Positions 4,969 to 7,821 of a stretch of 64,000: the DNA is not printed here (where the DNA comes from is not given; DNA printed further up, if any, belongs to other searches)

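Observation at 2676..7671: Tandem paralogous PKD-repeat lipoproteins carrying 18 and 22 c-type hemes in paired-CxxCH modules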

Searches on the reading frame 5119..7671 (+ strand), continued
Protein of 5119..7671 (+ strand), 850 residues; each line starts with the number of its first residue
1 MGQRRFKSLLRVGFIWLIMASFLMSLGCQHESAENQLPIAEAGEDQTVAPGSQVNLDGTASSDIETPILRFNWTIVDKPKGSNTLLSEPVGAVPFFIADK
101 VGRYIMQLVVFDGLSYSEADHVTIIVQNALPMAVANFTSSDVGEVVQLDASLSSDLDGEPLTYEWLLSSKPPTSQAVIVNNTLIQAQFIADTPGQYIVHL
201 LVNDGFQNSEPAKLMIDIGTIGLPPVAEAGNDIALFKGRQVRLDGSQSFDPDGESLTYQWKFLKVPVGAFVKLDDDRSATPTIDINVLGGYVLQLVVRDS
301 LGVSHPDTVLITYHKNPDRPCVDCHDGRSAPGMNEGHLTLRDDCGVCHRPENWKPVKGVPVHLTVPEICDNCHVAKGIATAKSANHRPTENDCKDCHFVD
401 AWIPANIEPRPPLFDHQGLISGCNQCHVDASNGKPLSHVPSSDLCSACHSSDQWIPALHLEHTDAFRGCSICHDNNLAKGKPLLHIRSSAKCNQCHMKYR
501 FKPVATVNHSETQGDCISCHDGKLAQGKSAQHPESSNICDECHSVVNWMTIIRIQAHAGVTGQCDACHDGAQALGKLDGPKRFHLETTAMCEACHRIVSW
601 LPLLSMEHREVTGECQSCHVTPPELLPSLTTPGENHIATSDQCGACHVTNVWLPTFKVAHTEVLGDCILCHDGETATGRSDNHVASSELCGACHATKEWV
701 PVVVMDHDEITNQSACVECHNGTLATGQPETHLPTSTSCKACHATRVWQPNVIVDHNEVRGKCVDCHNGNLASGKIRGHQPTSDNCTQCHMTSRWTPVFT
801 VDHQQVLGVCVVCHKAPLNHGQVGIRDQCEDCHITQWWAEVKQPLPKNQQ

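Call 7: find_homologous_proteins(query=window:5119-7671:+)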
Query window:5119-7671:+ (850 aa): 465 proteins with E <= 0.001 among 8000 candidates; the best 120 are listed.
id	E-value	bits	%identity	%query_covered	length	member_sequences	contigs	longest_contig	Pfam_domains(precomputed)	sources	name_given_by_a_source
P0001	0.0e+0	1763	85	100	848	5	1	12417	PF21027.4,PF14537.12,PF22352.3,PF00801.27,PF17963.8,PF02010.22,PF14522.12,PF18911.7,PF22113.2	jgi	-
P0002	8.0e-298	1008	39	96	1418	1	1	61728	PF21027.4,PF14537.12,PF22352.3,PF00801.27,PF17963.8,PF07691.18,PF14522.12,PF18911.7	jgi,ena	-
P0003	5.6e-221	754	37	96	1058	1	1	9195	PF21027.4,PF14537.12,PF22352.3,PF00801.27,PF17963.8,PF02010.22,PF14522.12,PF18911.7,PF22113.2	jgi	-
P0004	3.4e-216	738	38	93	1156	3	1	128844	PF21027.4,PF09699.16,PF14537.12,PF22352.3,PF00801.27,PF17963.8,PF02010.22,PF14522.12,PF18911.7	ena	-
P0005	2.1e-214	732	37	95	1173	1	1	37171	PF21027.4,PF09699.16,PF14537.12,PF22352.3,PF17963.8,PF02010.22,PF14522.12,PF18911.7,PF22113.2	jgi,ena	-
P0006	6.3e-212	724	40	33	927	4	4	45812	PF21027.4,PF22352.3,PF00801.27,PF07686.24,PF17963.8,PF17803.8,PF05345.19,PF02010.22,PF18911.7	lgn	-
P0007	1.7e-210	719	38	94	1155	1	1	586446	PF21027.4,PF09699.16,PF14537.12,PF22352.3,PF17963.8,PF14522.12,PF18911.7,PF22113.2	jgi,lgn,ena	-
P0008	1.1e-209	717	37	95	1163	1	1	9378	PF21027.4,PF09699.16,PF14537.12,PF22352.3,PF17963.8,PF02010.22,PF14522.12,PF18911.7,PF22113.2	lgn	-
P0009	2.0e-203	696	36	93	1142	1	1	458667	PF21027.4,PF09699.16,PF14537.12,PF22352.3,PF00801.27,PF17963.8,PF02010.22,PF14522.12,PF18911.7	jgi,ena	-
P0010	4.2e-201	688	41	33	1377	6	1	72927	PF01839.30,PF21027.4,PF13895.13,PF22352.3,PF00801.27,PF17963.8,PF13517.13,PF17803.8,PF22091.3,PF18911.7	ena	-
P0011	2.9e-187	642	42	34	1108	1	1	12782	PF21027.4,PF22352.3,PF00801.27,PF17963.8,PF11617.14,PF01833.31,PF22091.3,PF18911.7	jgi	jgi:hypothetical protein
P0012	9.4e-187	641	37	33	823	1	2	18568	PF21027.4,PF22352.3,PF17963.8,PF18911.7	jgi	jgi:hypothetical protein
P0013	3.1e-181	623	39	33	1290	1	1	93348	PF21027.4,PF22352.3,PF00801.27,PF17963.8,PF17892.8,PF18911.7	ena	-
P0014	1.8e-180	620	41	32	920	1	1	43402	PF21027.4,PF22352.3,PF00801.27,PF17963.8,PF22091.3,PF02010.22,PF18911.7,PF17936.8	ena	-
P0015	5.6e-172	592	43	34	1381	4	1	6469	PF21027.4,PF22352.3,PF00801.27,PF17963.8,PF02010.22,PF18911.7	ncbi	ncbi:MAG: PKD domain-containing protein, partial [Gammaproteobacteria bacterium]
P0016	1.6e-170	587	38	35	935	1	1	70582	PF07495.20,PF21027.4,PF22352.3,PF00801.27,PF17963.8,PF02010.22,PF16407.12,PF18911.7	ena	-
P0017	3.9e-169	582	40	33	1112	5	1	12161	PF21027.4,PF22352.3,PF00801.27,PF17963.8,PF03160.21,PF17803.8,PF02010.22,PF18911.7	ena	-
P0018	5.9e-169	582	39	34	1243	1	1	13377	PF07495.20,PF21027.4,PF22352.3,PF00801.27,PF17963.8,PF17892.8,PF17803.8,PF02010.22,PF18911.7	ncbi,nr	ncbi:MAG: tandem-95 repeat protein, partial [Gammaproteobacteria bacterium]|nr:tandem-95 repeat prot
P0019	2.1e-168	580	38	35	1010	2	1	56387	PF21027.4,PF22352.3,PF00801.27,PF17963.8,PF17892.8,PF18911.7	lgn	-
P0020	4.9e-168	579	43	34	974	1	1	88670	PF21027.4,PF22352.3,PF17963.8,PF02010.22,PF18911.7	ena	-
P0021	2.7e-166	573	40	36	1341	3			PF10648.16,PF21027.4,PF22352.3,PF00801.27,PF04151.22,PF17963.8,PF03160.21,PF02806.25,PF02010.22,PF18911.7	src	-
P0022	3.9e-158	546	40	34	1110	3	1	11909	PF21027.4,PF22352.3,PF00801.27,PF17963.8,PF03160.21,PF17803.8,PF02010.22,PF18911.7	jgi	jgi:hypothetical protein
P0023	1.4e-157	544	41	33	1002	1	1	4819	PF21027.4,PF22352.3,PF00801.27,PF17963.8,PF22091.3,PF02010.22,PF18884.6,PF18911.7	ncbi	-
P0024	5.8e-157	542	32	58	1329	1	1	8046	PF09699.16,PF14537.12,PF02085.22,PF14522.12,PF22113.2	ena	-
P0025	8.1e-156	538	38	31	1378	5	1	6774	PF07495.20,PF21027.4,PF22352.3,PF00801.27,PF17963.8,PF19410.6,PF17803.8,PF02010.22,PF16407.12,PF18911.7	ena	-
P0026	1.4e-151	524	36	34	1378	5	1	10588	PF07495.20,PF21027.4,PF22352.3,PF00801.27,PF17963.8,PF17803.8,PF02010.22,PF18911.7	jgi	jgi:hypothetical protein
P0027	8.2e-150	519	37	35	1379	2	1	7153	PF07495.20,PF21027.4,PF22352.3,PF00801.27,PF17963.8,PF19410.6,PF17803.8,PF16407.12,PF18911.7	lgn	-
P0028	2.4e-149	517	42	33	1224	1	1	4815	PF22073.3,PF21027.4,PF22352.3,PF00801.27,PF15780.12,PF17963.8,PF03160.21,PF02010.22,PF22544.3,PF18911.7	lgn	-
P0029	2.8e-149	517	37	38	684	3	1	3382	PF21027.4,PF22352.3,PF00801.27,PF17963.8,PF17803.8,PF02010.22,PF18911.7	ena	-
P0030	3.4e-146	507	43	35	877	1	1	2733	PF21027.4,PF22352.3,PF17963.8,PF17803.8,PF03793.25,PF02010.22,PF18911.7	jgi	jgi:hypothetical protein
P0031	1.6e-145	504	41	33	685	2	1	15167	PF21027.4,PF22352.3,PF17963.8,PF17803.8,PF02010.22,PF18911.7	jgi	-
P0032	2.0e-139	484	37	35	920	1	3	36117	PF21027.4,PF22352.3,PF17963.8,PF18911.7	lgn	-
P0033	4.1e-139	483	40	33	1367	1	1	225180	PF21027.4,PF22352.3,PF00801.27,PF12768.14,PF17164.11,PF17963.8,PF03160.21,PF02010.22,PF18911.7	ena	-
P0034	1.3e-137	478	41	31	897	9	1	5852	PF21027.4,PF22352.3,PF17963.8,PF17803.8,PF00386.28,PF18911.7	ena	-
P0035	2.1e-136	474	39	31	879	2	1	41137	PF21027.4,PF13895.13,PF22352.3,PF17963.8,PF17803.8,PF02010.22,PF18911.7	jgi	-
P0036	2.0e-135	471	43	33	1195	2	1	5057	PF21027.4,PF22352.3,PF00801.27,PF17963.8,PF18911.7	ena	-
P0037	8.6e-135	469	40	33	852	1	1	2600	PF21027.4,PF22352.3,PF00801.27,PF17963.8,PF17803.8,PF03793.25,PF02010.22,PF18911.7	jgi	-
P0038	4.5e-134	466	31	73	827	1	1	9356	PF09699.16,PF14537.12,PF22352.3,PF14522.12,PF18911.7,PF22113.2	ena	-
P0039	3.1e-131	457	43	35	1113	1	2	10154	PF21027.4,PF22352.3,PF00801.27,PF17963.8,PF17803.8,PF02010.22,PF18911.7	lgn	-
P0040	1.7e-130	455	41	33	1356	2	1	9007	PF21027.4,PF13895.13,PF22352.3,PF00801.27,PF17963.8,PF22091.3,PF09136.17,PF18911.7,PF17936.8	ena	-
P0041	2.3e-130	454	34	35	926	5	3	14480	PF21027.4,PF22352.3,PF00801.27,PF17963.8,PF18911.7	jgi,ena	jgi:hypothetical protein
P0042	2.9e-130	454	41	34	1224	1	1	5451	PF22073.3,PF21027.4,PF22352.3,PF00801.27,PF15780.12,PF17963.8,PF03160.21,PF02010.22,PF22544.3,PF18911.7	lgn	-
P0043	6.3e-130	453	39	36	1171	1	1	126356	PF21027.4,PF22352.3,PF00801.27,PF17963.8,PF24908.1,PF05345.19,PF02010.22,PF18911.7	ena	-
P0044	1.6e-129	451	35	59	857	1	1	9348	PF09699.16,PF14537.12,PF02085.22,PF14522.12,PF22113.2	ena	-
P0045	4.0e-125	437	41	33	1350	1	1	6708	PF21027.4,PF22352.3,PF00801.27,PF17963.8,PF17517.8,PF18911.7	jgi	-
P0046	1.4e-122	428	36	63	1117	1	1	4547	PF14537.12,PF22352.3,PF00050.27,PF14522.12,PF18911.7,PF22113.2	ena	-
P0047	4.8e-122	427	40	32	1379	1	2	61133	PF01839.30,PF21027.4,PF21348.4,PF22352.3,PF00801.27,PF17963.8,PF13517.13,PF07705.18,PF02010.22,PF18911.7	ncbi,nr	ncbi:MAG: VCBS repeat-containing protein [Candidatus Magnetomorum sp.]|nr:VCBS repeat-containing pro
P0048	5.0e-120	420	41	33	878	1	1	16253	PF21027.4,PF22352.3,PF00801.27,PF17963.8,PF01833.31,PF17803.8,PF18911.7,PF17936.8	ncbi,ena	-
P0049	5.6e-117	410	41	31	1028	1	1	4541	PF21027.4,PF22352.3,PF00801.27,PF17963.8,PF17892.8,PF17803.8,PF02010.22,PF18911.7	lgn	-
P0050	1.2e-116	409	42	33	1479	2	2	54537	PF21027.4,PF22352.3,PF00801.27,PF17963.8,PF13517.13,PF02010.22,PF18911.7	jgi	jgi:hypothetical protein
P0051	2.2e-116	408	37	31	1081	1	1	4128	PF21027.4,PF22352.3,PF00801.27,PF17963.8,PF02010.22,PF18911.7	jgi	jgi:hypothetical protein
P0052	8.6e-116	406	34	35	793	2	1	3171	PF21027.4,PF22352.3,PF00801.27,PF17963.8,PF00386.28,PF16407.12,PF18911.7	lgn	-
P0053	3.9e-114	400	35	30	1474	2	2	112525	PF21027.4,PF22352.3,PF00801.27,PF17963.8,PF17892.8,PF05345.19,PF02010.22,PF18911.7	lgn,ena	-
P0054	2.8e-113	398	35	33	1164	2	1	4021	PF21027.4,PF13895.13,PF22352.3,PF00801.27,PF17963.8,PF18962.8,PF17803.8,PF05345.19,PF02010.22,PF18911.7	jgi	jgi:hypothetical protein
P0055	5.4e-113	397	34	35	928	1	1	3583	PF21027.4,PF22352.3,PF00801.27,PF17963.8,PF00386.28,PF18911.7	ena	-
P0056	6.9e-113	396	40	33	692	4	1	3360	PF21027.4,PF22352.3,PF00801.27,PF17963.8,PF17803.8,PF02010.22,PF18911.7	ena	-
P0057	2.3e-112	395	39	33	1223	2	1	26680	PF21027.4,PF22352.3,PF00801.27,PF15780.12,PF17963.8,PF03160.21,PF17803.8,PF02010.22,PF18911.7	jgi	-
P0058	1.5e-111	392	38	34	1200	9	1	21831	PF21027.4,PF22352.3,PF00801.27,PF04151.22,PF17963.8,PF03160.21,PF02010.22,PF18911.7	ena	-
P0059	2.0e-110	388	42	35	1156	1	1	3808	PF21027.4,PF22352.3,PF00801.27,PF17963.8,PF22091.3,PF00353.26,PF09136.17,PF18911.7,PF17936.8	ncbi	-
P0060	4.2e-110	387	40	34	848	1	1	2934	PF21027.4,PF22352.3,PF00801.27,PF17963.8,PF02010.22,PF18911.7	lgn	-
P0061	4.6e-110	387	44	35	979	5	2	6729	PF21027.4,PF22352.3,PF17963.8,PF22091.3,PF16407.12,PF00353.26,PF09136.17,PF18911.7,PF17936.8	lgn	-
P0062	5.0e-110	387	26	98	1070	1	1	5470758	PF09699.16,PF14537.12,PF02085.22,PF14522.12,PF22113.2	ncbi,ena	-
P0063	8.9e-110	386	39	33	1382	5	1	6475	PF21027.4,PF22352.3,PF17963.8,PF13517.13,PF05345.19,PF02010.22,PF18911.7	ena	-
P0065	7.3e-105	370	38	65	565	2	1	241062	PF21027.4,PF14537.12,PF22352.3,PF00801.27,PF17963.8,PF26755.1,PF02010.22,PF14522.12,PF18911.7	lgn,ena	-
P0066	1.0e-103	366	35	35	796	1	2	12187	PF21027.4,PF22352.3,PF00801.27,PF17963.8,PF18911.7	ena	-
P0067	3.4e-101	358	38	38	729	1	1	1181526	PF21027.4,PF22352.3,PF00801.27,PF17963.8,PF18911.7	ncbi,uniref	ncbi:hypothetical protein GCM10009123_15700 [Kangiella japonica]|uniref:PKD/Chitinase domain-contain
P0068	7.5e-101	357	38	38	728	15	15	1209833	PF21027.4,PF22352.3,PF00801.27,PF17963.8,PF18911.7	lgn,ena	-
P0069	8.5e-101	356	41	54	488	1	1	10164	PF21027.4,PF14537.12,PF22352.3,PF00801.27,PF17963.8,PF02010.22,PF14522.12,PF18911.7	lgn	-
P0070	2.9e-100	355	40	36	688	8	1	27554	PF21027.4,PF22352.3,PF17963.8,PF17803.8,PF18911.7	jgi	jgi:hypothetical protein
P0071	1.5e-99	352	40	33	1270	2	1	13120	PF02412.24,PF21027.4,PF22352.3,PF00801.27,PF17963.8,PF17892.8,PF17803.8,PF02010.22,PF16184.12,PF18911.7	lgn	-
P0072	2.0e-99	352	37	34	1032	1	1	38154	PF21027.4,PF22352.3,PF00801.27,PF17963.8,PF02010.22,PF18911.7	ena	-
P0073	1.6e-98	349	40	33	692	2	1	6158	PF21027.4,PF22352.3,PF17963.8,PF17803.8,PF02010.22,PF18911.7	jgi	jgi:hypothetical protein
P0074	2.2e-98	348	38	36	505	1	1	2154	PF21027.4,PF22352.3,PF00801.27,PF17963.8,PF02010.22,PF23666.3,PF18911.7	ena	-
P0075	2.3e-98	348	37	38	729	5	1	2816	PF21027.4,PF22352.3,PF00801.27,PF17963.8,PF18911.7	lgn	-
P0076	3.5e-97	344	39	35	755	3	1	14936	PF21027.4,PF22352.3,PF00801.27,PF17963.8,PF17892.8,PF18911.7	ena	-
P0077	5.5e-97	344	39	33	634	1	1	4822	PF21027.4,PF22352.3,PF00801.27,PF17963.8,PF02010.22,PF16407.12,PF18911.7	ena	-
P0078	5.8e-97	344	37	34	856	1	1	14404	PF21027.4,PF22352.3,PF00801.27,PF17963.8,PF02010.22,PF18911.7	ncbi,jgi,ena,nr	ncbi:MAG: PKD domain-containing protein [Rhodospirillales bacterium]|nr:PKD domain-containing protei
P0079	6.1e-97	344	42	33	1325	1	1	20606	PF21027.4,PF22352.3,PF00801.27,PF17963.8,PF07691.18,PF02010.22,PF07676.19,PF18911.7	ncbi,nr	ncbi:MAG: fibro-slime domain-containing protein [Cellvibrionaceae bacterium]|nr:fibro-slime domain-c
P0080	9.6e-97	343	33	37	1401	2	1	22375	PF19408.6,PF00801.27,PF17892.8,PF17803.8,PF02010.22,PF18911.7,PF21027.4,PF13895.13,PF22352.3,PF17963.8,PF18962.8,PF05345.19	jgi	jgi:hypothetical protein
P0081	1.3e-96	342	41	33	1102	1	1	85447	PF21027.4,PF22352.3,PF17963.8,PF03160.21,PF02010.22,PF18911.7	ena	-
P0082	1.6e-96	342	39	34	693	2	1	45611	PF21027.4,PF22352.3,PF00801.27,PF17963.8,PF17803.8,PF02010.22,PF18911.7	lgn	-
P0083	6.7e-96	340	39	34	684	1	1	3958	PF21027.4,PF22352.3,PF17963.8,PF17803.8,PF02010.22,PF18911.7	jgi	jgi:hypothetical protein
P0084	1.3e-95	339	38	34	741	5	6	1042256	PF21027.4,PF22352.3,PF00801.27,PF17963.8,PF17892.8,PF17803.8,PF02010.22,PF18911.7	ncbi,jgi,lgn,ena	jgi:hypothetical protein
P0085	4.3e-95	337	38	33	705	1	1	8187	PF21027.4,PF22352.3,PF00801.27,PF17963.8,PF19410.6,PF02010.22,PF18911.7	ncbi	-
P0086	4.7e-95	337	40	33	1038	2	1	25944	PF21027.4,PF22352.3,PF00801.27,PF17963.8,PF17803.8,PF02010.22,PF18911.7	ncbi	-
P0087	8.5e-95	336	35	36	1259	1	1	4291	PF19408.6,PF17892.8,PF17803.8,PF02010.22,PF19081.7,PF18911.7,PF21027.4,PF13895.13,PF22352.3,PF17963.8,PF18962.8,PF05345.19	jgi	-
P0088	1.9e-94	335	38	33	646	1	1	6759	PF21027.4,PF22352.3,PF17963.8,PF02010.22,PF18911.7,PF00630.26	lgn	-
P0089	8.1e-94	333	41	36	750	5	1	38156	PF21027.4,PF22352.3,PF00801.27,PF17963.8,PF03160.21,PF17803.8,PF02010.22,PF18911.7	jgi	jgi:hypothetical protein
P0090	8.7e-94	333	37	33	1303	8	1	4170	PF07495.20,PF21027.4,PF22352.3,PF00801.27,PF17963.8,PF07603.18,PF00386.28,PF02010.22,PF18911.7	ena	-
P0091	1.2e-93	333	40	34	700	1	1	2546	PF21027.4,PF22352.3,PF17963.8,PF17803.8,PF02010.22,PF18911.7,PF15536.11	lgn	-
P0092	1.8e-93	332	39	32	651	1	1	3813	PF21027.4,PF22352.3,PF00801.27,PF17963.8,PF02010.22,PF18911.7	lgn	-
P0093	2.5e-92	328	40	34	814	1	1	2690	PF21027.4,PF22352.3,PF00801.27,PF17963.8,PF11617.14,PF00963.25,PF02010.22,PF18911.7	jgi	jgi:hypothetical protein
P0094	1.1e-91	326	38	34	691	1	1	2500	PF21027.4,PF22352.3,PF17963.8,PF17803.8,PF02010.22,PF18911.7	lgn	-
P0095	1.9e-91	325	40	31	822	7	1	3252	PF21027.4,PF22352.3,PF00801.27,PF17963.8,PF24908.1,PF02010.22,PF18911.7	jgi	-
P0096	2.4e-91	325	37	33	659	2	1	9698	PF21027.4,PF22352.3,PF00801.27,PF17963.8,PF17892.8,PF02010.22,PF18911.7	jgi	-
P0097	3.5e-91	325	39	33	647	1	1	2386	PF21027.4,PF22352.3,PF00801.27,PF17963.8,PF02010.22,PF18911.7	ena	-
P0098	1.4e-90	322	42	33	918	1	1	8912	PF21027.4,PF22352.3,PF00801.27,PF17963.8,PF18911.7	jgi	jgi:hypothetical protein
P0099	2.5e-90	322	38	33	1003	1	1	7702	PF21027.4,PF22352.3,PF00801.27,PF17963.8,PF02010.22,PF18911.7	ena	-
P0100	2.6e-90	322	40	34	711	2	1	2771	PF21027.4,PF22352.3,PF00801.27,PF17963.8,PF19410.6,PF17892.8,PF17426.7,PF02010.22,PF18911.7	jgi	jgi:hypothetical protein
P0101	5.9e-90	320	39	34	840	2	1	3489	PF21027.4,PF22352.3,PF00801.27,PF17963.8,PF02010.22,PF18911.7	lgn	-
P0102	2.2e-89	319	40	33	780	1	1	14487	PF21027.4,PF22352.3,PF00801.27,PF17963.8,PF02010.22,PF18911.7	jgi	jgi:hypothetical protein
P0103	6.8e-89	317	39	33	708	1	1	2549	PF21027.4,PF22352.3,PF00801.27,PF17963.8,PF18911.7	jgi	jgi:hypothetical protein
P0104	3.0e-88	315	39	36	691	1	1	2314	PF21027.4,PF22352.3,PF17963.8,PF17803.8,PF02010.22,PF18911.7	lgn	-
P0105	1.1e-87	313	36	33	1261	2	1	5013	PF00801.27,PF17892.8,PF17803.8,PF02010.22,PF19081.7,PF18911.7,PF21027.4,PF13895.13,PF22352.3,PF17963.8,PF18962.8,PF05345.19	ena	-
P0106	1.6e-87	312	42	33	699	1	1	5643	PF21027.4,PF22352.3,PF17963.8,PF17803.8,PF02010.22,PF18911.7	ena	-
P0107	2.0e-87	312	41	34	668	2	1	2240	PF21027.4,PF22352.3,PF17963.8,PF17803.8,PF18911.7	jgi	jgi:hypothetical protein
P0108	2.8e-87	312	39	31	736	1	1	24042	PF21027.4,PF13895.13,PF22352.3,PF17963.8,PF17803.8,PF18911.7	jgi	jgi:hypothetical protein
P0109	2.9e-87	312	42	33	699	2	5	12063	PF21027.4,PF22352.3,PF17963.8,PF17803.8,PF18911.7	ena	-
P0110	3.9e-87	311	43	33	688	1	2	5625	PF21027.4,PF22352.3,PF17963.8,PF17803.8,PF02010.22,PF18911.7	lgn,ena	-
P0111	4.7e-87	311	30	42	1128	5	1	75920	PF21027.4,PF22352.3,PF00801.27,PF17963.8,PF17803.8,PF02010.22,PF18911.7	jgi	-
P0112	4.7e-87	311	41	31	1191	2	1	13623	PF01839.30,PF21027.4,PF21348.4,PF22352.3,PF00801.27,PF17963.8,PF13517.13,PF07705.18,PF02010.22,PF18911.7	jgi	-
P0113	4.9e-87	311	42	33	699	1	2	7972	PF21027.4,PF22352.3,PF17963.8,PF17803.8,PF18911.7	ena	-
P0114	6.0e-87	311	42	33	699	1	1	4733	PF21027.4,PF22352.3,PF17963.8,PF17803.8,PF18911.7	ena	-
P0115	6.9e-87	310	39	34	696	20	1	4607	PF21027.4,PF22352.3,PF00801.27,PF17963.8,PF17803.8,PF18911.7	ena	-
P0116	9.6e-87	310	42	30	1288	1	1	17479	PF01839.30,PF21027.4,PF22352.3,PF00801.27,PF17963.8,PF13517.13,PF07705.18,PF02010.22,PF18911.7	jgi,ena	-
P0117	1.4e-86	309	37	38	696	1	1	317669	PF21027.4,PF22352.3,PF17963.8,PF17803.8,PF02010.22,PF18911.7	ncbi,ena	-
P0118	2.5e-86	308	41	33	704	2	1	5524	PF21027.4,PF22352.3,PF17963.8,PF17803.8,PF02010.22,PF18911.7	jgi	-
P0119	2.5e-86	308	39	34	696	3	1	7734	PF21027.4,PF22352.3,PF00801.27,PF17963.8,PF17803.8,PF02010.22,PF18911.7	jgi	-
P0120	3.2e-86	308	41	33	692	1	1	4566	PF21027.4,PF22352.3,PF17963.8,PF17803.8,PF02010.22,PF18911.7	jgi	-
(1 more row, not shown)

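Call 9: find_encoding_contigs(protein=P0001, flank=10000, max_places=3)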
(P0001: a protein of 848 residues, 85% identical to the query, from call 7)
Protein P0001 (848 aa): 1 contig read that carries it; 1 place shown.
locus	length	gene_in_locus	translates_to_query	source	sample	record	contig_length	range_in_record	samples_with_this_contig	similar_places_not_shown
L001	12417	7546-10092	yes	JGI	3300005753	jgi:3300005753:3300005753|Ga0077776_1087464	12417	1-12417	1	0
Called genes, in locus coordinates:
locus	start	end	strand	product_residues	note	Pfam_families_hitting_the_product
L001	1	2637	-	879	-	?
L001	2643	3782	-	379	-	PF08495:FIST, PF10442:FIST_C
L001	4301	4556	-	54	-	-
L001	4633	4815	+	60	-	-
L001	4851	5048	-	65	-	-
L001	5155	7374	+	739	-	PF00801:PKD (faint), PF18911:PKD_4 (weak), PF22352:K319L-like_PKD, PF21027:Sde0182_C (faint), PF22352:K319L-like_PKD (weak), PF14522:Cytochrome_C7 (faint), PF09699:Paired_CXXCH_1 (faint), PF14537:Cytochrom_c3_2 (faint)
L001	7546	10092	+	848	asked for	PF00801:PKD (faint), PF02010:REJ (faint), PF17963:Big_9 (faint), PF18911:PKD_4 (faint), PF21027:Sde0182_C (faint), PF22352:K319L-like_PKD, PF14522:Cytochrome_C7 (faint), PF14537:Cytochrom_c3_2 (faint), +1 more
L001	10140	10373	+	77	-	-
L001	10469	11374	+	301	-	-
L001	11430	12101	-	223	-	PF04337:DUF480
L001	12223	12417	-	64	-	?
